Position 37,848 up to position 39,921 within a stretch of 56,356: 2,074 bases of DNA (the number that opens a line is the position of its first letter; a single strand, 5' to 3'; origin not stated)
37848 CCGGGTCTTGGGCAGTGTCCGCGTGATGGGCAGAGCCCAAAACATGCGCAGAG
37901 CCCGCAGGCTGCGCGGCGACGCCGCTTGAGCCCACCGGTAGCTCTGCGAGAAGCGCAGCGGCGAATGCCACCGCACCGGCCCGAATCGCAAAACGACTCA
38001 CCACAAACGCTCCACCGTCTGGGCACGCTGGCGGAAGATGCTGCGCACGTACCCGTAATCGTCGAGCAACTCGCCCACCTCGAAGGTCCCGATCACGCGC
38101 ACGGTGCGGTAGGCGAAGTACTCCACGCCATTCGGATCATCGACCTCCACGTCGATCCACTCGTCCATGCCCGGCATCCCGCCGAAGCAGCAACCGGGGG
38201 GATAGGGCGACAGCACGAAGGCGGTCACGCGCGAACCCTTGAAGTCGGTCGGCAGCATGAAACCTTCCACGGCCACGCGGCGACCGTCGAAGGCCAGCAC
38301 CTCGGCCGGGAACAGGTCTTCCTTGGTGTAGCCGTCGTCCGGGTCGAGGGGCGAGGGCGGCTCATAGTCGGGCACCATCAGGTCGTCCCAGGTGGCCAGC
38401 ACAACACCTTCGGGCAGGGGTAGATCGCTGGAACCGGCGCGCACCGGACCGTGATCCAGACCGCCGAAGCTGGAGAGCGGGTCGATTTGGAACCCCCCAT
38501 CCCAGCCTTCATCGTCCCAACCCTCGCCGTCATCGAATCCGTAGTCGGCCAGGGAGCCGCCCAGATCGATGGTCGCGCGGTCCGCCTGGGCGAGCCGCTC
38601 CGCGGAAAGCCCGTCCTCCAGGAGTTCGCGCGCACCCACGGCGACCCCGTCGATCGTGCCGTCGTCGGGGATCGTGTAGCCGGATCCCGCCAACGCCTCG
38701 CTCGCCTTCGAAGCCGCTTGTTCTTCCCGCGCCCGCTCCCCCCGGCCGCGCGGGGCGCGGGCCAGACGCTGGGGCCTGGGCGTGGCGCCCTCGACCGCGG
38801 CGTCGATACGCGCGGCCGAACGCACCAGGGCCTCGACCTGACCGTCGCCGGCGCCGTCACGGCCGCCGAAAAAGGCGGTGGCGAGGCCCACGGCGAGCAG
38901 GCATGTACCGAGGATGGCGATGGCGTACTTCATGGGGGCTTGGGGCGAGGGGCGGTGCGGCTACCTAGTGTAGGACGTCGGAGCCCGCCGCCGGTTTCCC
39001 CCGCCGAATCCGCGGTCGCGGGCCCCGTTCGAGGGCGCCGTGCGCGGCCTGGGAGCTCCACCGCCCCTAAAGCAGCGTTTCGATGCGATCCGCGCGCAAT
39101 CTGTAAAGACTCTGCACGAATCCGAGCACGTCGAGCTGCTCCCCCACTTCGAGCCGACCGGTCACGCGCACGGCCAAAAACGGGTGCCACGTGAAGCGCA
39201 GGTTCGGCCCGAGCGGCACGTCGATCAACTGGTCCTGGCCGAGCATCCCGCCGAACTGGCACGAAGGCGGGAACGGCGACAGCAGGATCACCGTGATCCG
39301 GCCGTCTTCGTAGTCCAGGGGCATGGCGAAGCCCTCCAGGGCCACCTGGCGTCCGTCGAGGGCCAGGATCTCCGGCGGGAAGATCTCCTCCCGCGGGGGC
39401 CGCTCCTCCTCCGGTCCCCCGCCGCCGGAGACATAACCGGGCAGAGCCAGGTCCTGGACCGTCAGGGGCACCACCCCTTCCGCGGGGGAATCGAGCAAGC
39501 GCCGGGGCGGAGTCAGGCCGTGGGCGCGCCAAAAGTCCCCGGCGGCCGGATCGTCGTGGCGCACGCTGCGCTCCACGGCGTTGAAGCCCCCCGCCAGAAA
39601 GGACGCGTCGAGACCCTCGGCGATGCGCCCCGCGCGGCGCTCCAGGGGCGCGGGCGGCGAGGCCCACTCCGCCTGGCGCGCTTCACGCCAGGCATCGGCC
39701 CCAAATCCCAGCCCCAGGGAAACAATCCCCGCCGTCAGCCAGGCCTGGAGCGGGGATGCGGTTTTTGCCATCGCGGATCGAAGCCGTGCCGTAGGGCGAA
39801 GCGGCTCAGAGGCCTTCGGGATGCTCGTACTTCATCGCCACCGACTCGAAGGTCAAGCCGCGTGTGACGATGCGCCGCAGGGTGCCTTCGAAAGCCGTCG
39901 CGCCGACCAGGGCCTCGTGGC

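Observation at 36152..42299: MacB-type ABC transporter with a His-rich lipoprotein, three tandem divergent DUF3299 paralogues and a HEAT protein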

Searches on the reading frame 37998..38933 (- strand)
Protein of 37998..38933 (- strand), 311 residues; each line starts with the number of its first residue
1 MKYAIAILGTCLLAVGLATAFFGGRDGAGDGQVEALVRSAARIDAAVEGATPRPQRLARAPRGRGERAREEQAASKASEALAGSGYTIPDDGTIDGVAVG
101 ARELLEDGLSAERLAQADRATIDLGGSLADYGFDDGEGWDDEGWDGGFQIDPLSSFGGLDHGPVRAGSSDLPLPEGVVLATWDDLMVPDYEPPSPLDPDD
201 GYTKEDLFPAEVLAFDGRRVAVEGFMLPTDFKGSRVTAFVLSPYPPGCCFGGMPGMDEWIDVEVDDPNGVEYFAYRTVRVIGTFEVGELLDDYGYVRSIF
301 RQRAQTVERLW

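Call 3: search_protein_families(library=pfam, proteins=[window:37998-38933:-], max_evalue=0.1)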
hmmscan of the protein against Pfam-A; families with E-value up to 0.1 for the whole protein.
window:37998-38933:- (311 aa): 1 family
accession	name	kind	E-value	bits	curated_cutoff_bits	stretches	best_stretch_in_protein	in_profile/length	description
PF11736.14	DUF3299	-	3.5e-05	24.4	22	1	214-294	46-126/139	Protein of unknown function (DUF3299)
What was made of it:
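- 37998..38933 (-): DUF3299 paralogue B, 311 aa, motif PPGCCFG..DEW. N-terminal membrane anchor and an acidic linker. PF11736 24.4 bits (call 3).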

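Call 4: search_protein_families(library=ncbifam, proteins=[window:37998-38933:-], max_evalue=0.1)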
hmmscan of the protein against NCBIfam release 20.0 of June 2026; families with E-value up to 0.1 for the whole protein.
window:37998-38933:- (311 aa): 0 families

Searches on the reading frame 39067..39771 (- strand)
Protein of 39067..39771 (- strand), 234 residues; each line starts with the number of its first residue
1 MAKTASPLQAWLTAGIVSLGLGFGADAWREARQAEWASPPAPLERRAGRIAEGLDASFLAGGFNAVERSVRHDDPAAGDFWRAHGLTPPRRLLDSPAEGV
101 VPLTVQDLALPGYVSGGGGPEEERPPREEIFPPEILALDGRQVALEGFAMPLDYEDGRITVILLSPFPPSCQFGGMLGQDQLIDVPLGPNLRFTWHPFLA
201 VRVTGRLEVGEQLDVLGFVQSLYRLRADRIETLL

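Call 3: search_protein_families(library=pfam, proteins=[window:39067-39771:-], max_evalue=0.1)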
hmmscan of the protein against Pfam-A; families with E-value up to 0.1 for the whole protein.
window:39067-39771:- (234 aa): 1 family
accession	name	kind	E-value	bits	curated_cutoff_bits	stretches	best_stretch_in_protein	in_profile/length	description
PF11736.14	DUF3299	-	2.1e-05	25.1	22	1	137-231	46-138/139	Protein of unknown function (DUF3299)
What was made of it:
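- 39067..39771 (-): DUF3299 paralogue A, 234 aa, motif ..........DQL (single Cys). PF11736 25.1 bits against a cut-off of 22 (call 3).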

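Call 4: search_protein_families(library=ncbifam, proteins=[window:39067-39771:-], max_evalue=0.1)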
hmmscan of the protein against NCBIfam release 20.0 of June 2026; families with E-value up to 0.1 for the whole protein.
window:39067-39771:- (234 aa): 0 families

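Call 11: search_solved_structures(query=window:39067-39771:-, max_evalue=10, show_alignments=2)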
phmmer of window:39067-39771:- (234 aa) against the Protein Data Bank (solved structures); distinct sequences matched with E-value up to 10: 1.
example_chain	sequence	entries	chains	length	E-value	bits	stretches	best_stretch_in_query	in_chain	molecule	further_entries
4hsp_A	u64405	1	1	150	0.0032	20.3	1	100-199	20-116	hypothetical protein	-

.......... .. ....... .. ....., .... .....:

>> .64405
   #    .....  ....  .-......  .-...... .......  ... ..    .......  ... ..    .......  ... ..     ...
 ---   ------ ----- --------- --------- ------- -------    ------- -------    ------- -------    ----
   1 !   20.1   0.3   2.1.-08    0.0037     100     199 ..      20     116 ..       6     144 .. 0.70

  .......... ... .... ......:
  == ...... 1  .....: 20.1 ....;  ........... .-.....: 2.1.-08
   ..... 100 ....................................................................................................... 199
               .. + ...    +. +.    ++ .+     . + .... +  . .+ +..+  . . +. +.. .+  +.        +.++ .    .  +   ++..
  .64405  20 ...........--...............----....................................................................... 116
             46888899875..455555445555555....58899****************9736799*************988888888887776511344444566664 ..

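Call 16: find_homologous_proteins(query=window:39067-39771:-, max_evalue=0.001)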
Query window:39067-39771:- (234 aa): 1 proteins with E <= 0.001 among 1810 candidates.
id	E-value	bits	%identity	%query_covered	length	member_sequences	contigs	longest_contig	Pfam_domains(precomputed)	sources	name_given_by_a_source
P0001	4.8e-152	523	100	100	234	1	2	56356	PF11736.15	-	-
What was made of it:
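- Tried and rejected: Word-indexed homology search with paralogue A. It returned only the query itself (call 16).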

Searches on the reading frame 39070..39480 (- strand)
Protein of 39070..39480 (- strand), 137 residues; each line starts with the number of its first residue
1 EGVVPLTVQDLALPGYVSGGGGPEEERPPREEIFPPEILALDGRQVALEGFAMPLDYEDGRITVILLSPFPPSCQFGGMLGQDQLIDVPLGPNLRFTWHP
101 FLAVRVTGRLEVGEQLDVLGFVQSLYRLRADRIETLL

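Call 33: search_protein_representatives(alignment_id=A2)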
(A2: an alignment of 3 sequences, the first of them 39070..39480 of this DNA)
Query: 3 sequences, 137 profile positions. Proteins with E-value up to 0.001 (for the whole library): 2612; up to 1e-10: 1042; up to 1e-30: 19. The best 150 are listed.
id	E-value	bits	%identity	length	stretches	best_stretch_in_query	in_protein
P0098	4.6e-61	220.7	-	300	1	1-137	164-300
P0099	1.6e-49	183.4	-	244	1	1-137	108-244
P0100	4.3e-49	182.0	-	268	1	1-137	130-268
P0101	1.7e-48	180.0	-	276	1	1-137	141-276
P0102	1.7e-43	163.8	-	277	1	5-137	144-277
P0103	1.1e-42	161.2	-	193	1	5-136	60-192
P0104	7.0e-41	155.4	-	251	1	2-137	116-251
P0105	6.5e-37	142.5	-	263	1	2-134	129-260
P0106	2.2e-35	137.6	-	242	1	2-135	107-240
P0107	8.8e-35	135.6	-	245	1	2-136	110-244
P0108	2.5e-32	127.6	-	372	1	8-134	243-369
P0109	3.8e-32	127.1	-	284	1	17-135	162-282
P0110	1.1e-31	125.5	-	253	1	6-137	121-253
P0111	1.2e-31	125.4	-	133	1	7-135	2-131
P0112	1.7e-31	125.0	-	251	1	1-134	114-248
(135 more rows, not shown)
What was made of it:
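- Tried and rejected: The exhaustive profile search was needed (call 33).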

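Call 63: search_solved_structures(query=A4, max_evalue=1, show_alignments=3)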
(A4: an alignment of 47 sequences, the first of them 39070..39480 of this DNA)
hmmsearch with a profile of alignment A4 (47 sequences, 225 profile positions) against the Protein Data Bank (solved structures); distinct sequences matched with E-value up to 1: 1.
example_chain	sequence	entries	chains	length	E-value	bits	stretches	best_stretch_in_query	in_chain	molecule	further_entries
4hsp_A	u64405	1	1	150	1.1e-11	48.4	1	108-220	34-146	hypothetical protein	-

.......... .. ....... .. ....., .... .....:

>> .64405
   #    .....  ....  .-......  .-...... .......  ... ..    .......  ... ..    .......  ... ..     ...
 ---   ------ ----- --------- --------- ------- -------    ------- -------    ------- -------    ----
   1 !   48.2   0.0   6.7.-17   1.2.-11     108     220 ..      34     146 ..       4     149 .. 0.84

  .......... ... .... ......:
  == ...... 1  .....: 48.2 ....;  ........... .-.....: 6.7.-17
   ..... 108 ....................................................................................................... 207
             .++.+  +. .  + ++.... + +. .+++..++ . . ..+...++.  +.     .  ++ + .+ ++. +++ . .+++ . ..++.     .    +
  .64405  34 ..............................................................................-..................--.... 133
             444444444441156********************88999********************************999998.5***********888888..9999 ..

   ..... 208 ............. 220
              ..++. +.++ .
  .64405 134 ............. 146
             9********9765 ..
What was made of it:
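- On Pfam DUF3299 (PF11736; ZrgE/PA4066 family): Subfamily profile against 4hsp: E = 1.1e-11, chain residues 34-146 (call 63).
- Profile to PA4066/4hsp at E = 1.1e-11 (call 63).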

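Call 84: search_protein_families(library=pfam, alignment_id=A4, max_evalue=0.01)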
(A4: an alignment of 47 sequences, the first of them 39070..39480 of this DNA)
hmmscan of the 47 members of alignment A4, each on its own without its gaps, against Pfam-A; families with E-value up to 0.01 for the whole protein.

A. member 1, window:39070-39480:- (137 aa): 1 family
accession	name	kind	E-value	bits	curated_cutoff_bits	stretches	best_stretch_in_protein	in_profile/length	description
PF11736.14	DUF3299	-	5.2e-06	27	22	1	40-134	46-138/139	Protein of unknown function (DUF3299)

B. families by the number of members that match (of 47 scanned): 2 families
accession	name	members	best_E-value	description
PF11736.14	DUF3299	40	1.4e-11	Protein of unknown function (DUF3299)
PF21537.2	DUF1980_C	1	0.00025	DUF1980 C-terminal domain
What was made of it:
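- On Pfam DUF3299 (PF11736; ZrgE/PA4066 family): 40 of 47 subfamily members hit at E <= 0.01 (call 84).
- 40 of 47 subfamily members hit PF11736 (call 84).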
